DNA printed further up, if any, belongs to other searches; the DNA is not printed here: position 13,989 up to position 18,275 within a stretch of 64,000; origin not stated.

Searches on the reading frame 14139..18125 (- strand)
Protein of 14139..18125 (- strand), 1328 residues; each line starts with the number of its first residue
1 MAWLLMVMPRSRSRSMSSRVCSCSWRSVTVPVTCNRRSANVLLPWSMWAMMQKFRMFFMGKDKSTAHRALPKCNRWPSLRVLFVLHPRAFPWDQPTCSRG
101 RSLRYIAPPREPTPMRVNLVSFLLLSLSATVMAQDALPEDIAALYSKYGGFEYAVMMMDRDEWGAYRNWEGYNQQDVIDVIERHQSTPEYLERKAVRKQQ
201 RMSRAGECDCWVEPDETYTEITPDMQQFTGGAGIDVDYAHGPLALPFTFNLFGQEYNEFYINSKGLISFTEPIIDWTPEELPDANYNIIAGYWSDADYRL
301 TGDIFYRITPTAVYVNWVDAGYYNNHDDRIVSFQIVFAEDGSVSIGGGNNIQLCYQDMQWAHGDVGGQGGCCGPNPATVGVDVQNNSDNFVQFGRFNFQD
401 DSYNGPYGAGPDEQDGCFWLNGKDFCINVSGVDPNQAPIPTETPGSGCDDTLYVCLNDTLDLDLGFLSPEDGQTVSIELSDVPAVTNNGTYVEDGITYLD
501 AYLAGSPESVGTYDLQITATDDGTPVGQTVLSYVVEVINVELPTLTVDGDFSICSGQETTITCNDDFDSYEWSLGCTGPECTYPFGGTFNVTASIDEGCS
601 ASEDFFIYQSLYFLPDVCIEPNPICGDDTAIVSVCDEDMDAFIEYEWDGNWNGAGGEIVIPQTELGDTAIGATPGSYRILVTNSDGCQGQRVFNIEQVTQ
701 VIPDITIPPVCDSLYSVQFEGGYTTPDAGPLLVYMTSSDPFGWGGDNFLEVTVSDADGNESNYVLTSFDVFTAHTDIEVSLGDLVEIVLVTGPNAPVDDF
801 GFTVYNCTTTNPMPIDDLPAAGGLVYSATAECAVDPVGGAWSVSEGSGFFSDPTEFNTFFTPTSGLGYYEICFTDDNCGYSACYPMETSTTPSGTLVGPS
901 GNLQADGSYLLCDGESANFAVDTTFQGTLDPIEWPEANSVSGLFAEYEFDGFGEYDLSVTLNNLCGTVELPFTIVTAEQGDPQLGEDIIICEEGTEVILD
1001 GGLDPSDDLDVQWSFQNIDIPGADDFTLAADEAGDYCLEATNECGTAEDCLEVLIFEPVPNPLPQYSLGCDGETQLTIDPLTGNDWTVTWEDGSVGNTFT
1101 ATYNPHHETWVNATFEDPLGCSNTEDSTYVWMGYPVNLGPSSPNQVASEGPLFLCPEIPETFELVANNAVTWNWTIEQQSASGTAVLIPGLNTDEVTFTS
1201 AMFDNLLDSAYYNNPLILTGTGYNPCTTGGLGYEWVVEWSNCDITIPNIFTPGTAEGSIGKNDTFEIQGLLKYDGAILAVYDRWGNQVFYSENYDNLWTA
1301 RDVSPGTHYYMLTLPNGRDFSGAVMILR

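Call 39: search_protein_families(library=pfam, proteins=[window:14139-18125:-], max_evalue=0.00001)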
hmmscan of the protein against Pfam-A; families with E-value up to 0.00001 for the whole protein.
window:14139-18125:- (1328 aa): 2 families
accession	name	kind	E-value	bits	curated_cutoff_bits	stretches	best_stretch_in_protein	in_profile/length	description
PF13585.12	CHU_C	-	4.8e-14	52.7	27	1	1244-1318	1-78/86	CHU_C Type IX secretion signal domain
PF06119.19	NIDO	-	9.4e-13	49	25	1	258-308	2-52/186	Nidogen-like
